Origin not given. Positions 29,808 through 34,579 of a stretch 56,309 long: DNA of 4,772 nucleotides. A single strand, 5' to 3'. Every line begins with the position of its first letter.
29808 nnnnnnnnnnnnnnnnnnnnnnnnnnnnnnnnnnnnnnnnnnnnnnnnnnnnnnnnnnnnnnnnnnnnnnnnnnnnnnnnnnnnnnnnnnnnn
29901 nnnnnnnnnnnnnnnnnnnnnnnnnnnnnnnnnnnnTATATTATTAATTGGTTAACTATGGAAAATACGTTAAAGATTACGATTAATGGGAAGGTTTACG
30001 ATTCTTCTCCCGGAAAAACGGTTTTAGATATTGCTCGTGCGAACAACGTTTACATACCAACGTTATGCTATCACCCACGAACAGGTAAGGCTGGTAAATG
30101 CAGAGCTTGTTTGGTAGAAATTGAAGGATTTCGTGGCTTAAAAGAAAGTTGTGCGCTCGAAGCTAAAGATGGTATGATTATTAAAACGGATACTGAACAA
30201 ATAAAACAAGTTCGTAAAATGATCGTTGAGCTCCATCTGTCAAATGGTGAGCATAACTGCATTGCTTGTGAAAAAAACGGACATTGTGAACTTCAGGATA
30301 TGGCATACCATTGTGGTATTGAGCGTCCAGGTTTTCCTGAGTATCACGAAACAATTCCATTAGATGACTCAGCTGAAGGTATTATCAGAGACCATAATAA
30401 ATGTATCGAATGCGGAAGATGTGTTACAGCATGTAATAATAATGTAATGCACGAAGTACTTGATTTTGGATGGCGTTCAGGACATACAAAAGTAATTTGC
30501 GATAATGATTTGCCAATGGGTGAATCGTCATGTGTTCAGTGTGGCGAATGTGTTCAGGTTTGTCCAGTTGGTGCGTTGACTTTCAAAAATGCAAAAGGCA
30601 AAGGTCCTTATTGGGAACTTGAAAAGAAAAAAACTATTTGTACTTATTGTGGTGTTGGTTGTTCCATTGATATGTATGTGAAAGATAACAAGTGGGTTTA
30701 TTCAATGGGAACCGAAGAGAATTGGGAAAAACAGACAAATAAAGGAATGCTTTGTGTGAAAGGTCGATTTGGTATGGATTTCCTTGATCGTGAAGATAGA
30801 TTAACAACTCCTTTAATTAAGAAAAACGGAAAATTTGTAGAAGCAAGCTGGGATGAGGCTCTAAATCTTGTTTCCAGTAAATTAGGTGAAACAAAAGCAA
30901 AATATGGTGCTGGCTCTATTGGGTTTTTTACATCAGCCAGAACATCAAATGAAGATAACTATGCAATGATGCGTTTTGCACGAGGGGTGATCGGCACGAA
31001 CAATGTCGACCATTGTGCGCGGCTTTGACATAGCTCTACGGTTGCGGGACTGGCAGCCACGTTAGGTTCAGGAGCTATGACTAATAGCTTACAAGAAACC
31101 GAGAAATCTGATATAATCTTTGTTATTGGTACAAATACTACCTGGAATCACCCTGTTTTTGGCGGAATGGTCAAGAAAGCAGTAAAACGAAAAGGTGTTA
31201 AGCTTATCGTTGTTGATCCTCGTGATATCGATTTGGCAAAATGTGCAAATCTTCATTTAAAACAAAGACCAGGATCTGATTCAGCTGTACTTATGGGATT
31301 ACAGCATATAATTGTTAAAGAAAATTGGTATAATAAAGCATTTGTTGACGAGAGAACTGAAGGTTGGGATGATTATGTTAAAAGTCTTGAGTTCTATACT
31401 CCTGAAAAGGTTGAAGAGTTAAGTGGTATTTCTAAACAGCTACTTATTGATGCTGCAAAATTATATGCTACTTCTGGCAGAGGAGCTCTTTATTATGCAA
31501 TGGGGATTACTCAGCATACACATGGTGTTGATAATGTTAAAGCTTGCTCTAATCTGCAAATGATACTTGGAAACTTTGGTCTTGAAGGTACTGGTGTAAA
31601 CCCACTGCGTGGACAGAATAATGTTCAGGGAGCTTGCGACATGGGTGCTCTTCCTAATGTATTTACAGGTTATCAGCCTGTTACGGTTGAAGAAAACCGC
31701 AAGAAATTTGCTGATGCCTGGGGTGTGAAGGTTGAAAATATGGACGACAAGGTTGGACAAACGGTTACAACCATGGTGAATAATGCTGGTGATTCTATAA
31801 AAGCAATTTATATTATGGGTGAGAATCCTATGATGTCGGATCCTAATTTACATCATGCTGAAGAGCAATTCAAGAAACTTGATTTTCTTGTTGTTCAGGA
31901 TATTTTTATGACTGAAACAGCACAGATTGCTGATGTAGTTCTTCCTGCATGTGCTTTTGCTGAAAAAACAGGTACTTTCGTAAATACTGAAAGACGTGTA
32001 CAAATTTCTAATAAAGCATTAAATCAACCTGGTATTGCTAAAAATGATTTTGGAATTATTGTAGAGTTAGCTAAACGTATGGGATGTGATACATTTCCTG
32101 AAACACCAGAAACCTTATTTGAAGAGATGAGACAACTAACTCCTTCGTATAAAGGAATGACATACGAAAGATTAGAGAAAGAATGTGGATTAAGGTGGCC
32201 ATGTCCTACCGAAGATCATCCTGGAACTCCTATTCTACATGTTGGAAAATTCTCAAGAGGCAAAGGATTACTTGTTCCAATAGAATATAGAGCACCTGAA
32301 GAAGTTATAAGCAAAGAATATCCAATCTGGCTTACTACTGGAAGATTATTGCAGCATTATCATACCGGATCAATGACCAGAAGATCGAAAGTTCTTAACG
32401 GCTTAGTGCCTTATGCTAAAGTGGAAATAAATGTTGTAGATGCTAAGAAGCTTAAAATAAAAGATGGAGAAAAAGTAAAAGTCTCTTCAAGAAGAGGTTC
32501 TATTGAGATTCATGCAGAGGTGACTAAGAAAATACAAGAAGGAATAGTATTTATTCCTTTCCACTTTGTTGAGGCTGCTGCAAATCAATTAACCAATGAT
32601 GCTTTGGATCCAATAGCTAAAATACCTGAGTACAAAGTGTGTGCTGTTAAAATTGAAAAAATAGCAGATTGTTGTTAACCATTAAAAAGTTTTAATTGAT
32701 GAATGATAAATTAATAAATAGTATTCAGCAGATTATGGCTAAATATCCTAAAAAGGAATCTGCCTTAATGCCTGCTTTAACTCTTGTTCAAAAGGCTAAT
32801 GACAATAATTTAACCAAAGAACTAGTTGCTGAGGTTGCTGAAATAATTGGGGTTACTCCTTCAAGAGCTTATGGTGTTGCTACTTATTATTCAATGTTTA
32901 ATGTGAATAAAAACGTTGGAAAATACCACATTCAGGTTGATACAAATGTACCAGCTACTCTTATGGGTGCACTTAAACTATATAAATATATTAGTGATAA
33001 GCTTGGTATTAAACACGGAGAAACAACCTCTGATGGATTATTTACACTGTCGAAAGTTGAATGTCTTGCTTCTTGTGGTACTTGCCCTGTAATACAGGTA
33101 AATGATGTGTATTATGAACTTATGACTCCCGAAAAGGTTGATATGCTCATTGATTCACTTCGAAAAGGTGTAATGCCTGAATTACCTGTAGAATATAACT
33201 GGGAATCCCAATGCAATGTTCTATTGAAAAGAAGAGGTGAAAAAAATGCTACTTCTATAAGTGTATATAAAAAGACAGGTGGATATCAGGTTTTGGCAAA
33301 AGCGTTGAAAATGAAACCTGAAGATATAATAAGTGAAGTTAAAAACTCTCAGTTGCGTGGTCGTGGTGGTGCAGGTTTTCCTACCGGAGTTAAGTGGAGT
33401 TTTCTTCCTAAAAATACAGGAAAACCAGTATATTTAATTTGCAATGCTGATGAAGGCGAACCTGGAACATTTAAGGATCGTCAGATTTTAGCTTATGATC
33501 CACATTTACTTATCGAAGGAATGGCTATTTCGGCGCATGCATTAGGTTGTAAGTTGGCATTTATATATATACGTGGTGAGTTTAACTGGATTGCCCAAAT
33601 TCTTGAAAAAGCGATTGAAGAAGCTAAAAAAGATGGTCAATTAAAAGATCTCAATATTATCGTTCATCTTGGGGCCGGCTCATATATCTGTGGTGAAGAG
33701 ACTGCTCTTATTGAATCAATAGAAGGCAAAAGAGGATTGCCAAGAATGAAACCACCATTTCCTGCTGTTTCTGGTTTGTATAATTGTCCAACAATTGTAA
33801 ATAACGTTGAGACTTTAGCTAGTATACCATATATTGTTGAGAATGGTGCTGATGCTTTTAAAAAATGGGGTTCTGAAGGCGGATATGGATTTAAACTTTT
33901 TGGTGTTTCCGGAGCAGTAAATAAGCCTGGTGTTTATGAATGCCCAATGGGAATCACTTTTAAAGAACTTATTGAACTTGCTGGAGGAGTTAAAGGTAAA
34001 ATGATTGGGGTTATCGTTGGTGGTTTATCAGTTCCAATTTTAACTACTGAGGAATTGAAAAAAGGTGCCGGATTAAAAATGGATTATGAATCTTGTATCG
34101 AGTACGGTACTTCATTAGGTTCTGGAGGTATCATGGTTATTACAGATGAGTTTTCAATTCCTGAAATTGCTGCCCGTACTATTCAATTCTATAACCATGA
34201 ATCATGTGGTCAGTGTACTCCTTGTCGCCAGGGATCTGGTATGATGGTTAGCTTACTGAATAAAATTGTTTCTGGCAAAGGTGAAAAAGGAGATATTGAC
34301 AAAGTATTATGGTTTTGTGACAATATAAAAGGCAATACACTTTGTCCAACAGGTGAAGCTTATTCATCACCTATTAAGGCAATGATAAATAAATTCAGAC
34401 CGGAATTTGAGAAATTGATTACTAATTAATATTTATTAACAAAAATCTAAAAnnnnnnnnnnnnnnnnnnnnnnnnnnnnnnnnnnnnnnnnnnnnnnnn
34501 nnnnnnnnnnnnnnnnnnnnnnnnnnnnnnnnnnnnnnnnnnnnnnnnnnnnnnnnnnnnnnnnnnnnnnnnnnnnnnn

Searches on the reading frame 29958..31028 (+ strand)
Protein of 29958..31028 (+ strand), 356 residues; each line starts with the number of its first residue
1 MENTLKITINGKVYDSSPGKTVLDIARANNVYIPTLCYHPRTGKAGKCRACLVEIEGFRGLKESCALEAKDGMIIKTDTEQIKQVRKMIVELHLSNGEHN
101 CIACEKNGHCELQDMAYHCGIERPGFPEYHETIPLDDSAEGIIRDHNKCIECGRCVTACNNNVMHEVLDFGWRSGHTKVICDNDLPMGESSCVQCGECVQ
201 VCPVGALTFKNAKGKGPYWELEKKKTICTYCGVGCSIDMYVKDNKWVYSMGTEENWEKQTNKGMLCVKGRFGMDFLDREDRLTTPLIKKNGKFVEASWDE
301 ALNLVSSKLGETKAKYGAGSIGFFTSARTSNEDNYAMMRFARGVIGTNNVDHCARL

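Call 6: search_protein_families(library=pfam, proteins=[window:29958-31028:+])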
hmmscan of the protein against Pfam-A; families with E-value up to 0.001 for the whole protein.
window:29958-31028:+ (356 aa): 15 families
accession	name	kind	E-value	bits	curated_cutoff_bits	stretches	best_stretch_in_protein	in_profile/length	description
PF04879.21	Molybdop_Fe4S4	-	1.3e-18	67.2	22.7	1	223-276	3-53/55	Molybdopterin oxidoreductase Fe4S4 domain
PF13510.11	Fer2_4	-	2.8e-18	66.2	22.8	1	3-79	2-81/82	2Fe-2S iron-sulfur cluster binding domain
PF00384.28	Molybdopterin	-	5.1e-16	59.1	24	1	281-356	1-81/353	Molybdopterin oxidoreductase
PF10588.14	NADH-G_4Fe-4S_3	-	1.6e-14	53.6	27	1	86-123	1-38/40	NADH-ubiquinone oxidoreductase-G iron-sulfur binding region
PF12838.12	Fer4_7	-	1.3e-12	48.4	27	2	148-206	1-52/52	4Fe-4S dicluster domain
PF13187.11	Fer4_9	-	4.6e-09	36.6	27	1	148-206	1-51/52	4Fe-4S dicluster domain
PF00037.32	Fer4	-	7e-09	35.6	21.1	2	189-208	5-24/24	4Fe-4S binding domain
PF14697.11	Fer4_21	-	7e-08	32.9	35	1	145-207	4-57/59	4Fe-4S dicluster domain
PF00111.32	Fer2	-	3.6e-07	30.5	21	1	8-57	2-49/77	2Fe-2S iron-sulfur cluster binding domain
PF12837.12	Fer4_6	-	6.5e-07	29.5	25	1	190-207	7-24/24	4Fe-4S binding domain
PF25160.1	LdpA_Fe-S-bd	-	1.4e-05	25.2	27.6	0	146-165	25-44/49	LdpA Fe-S cluster-binding domain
PF12797.12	Fer4_2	-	1.6e-05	25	24.5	1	142-160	3-21/22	4Fe-4S binding domain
PF13183.11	Fer4_8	-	2.1e-05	25.4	27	1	147-205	3-67/68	4Fe-4S dicluster domain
PF13237.11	Fer4_10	-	2.2e-05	24.7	25.5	1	142-159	2-19/53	4Fe-4S dicluster domain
PF22117.2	Fer4_Nqo3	-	8.9e-05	23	27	1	144-208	6-67/67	NADH-quinone oxidoreductase subunit 3, ferredoxin-like domain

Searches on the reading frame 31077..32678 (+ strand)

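Call 6: search_protein_families(library=pfam, proteins=[window:31077-32678:+])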
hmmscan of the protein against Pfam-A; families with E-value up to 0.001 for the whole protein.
window:31077-32678:+ (533 aa): 2 families
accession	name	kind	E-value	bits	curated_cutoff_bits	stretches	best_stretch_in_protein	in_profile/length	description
PF00384.28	Molybdopterin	-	9.1e-61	206.3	24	1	1-334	98-353/353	Molybdopterin oxidoreductase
PF01568.27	Molydop_binding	-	5.5e-33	113.7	26.8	1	417-523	1-110/110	Molydopterin dinucleotide binding domain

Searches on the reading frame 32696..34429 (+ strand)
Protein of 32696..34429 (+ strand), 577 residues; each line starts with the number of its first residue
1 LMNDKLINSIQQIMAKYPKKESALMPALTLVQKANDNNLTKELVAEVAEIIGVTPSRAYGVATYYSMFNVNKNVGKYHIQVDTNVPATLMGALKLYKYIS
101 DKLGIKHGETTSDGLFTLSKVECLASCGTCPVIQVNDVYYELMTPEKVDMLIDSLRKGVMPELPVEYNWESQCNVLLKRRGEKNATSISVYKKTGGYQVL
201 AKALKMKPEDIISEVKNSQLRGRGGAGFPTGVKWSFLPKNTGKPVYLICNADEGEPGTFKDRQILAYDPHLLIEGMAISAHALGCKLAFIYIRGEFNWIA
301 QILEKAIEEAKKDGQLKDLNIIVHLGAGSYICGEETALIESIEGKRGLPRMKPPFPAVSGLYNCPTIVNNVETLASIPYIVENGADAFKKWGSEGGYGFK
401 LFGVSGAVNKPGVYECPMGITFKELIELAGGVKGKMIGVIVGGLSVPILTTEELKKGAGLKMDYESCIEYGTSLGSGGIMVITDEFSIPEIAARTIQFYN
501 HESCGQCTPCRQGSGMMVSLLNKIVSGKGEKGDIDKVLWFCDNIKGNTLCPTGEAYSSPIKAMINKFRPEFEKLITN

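Call 6: search_protein_families(library=pfam, proteins=[window:32696-34429:+])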
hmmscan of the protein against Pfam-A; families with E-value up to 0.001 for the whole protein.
window:32696-34429:+ (577 aa): 5 families
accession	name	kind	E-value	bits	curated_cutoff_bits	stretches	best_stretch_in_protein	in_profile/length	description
PF01512.22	Complex1_51K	-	1.8e-48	164.7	31.2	1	215-378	1-149/150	Nuo51 FMN-binding domain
PF01257.25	2Fe-2S_thioredx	-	6.7e-45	152.9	24.8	1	10-155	1-144/145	Thioredoxin-like [2Fe-2S] ferredoxin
PF10589.14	NADH_4Fe-4S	-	4.4e-28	97.4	23.5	1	491-573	2-84/85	NADH-ubiquinone oxidoreductase-F iron-sulfur binding region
PF22461.2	SLBB_2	-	2.1e-10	41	27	1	400-457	1-63/79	SLBB domain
PF10531.15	SLBB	-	7.7e-10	38.9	27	1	402-433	2-33/55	SLBB domain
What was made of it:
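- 29523..35727 (+): Regulated operon 3: zinc-finger small protein, selenocysteine FdhA (29958-32678, in-frame TGA at 31026-31028), NuoE/NuoF-fusion NAD(H) module (32696-34429), MFS transporter. Pfam, call 6.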
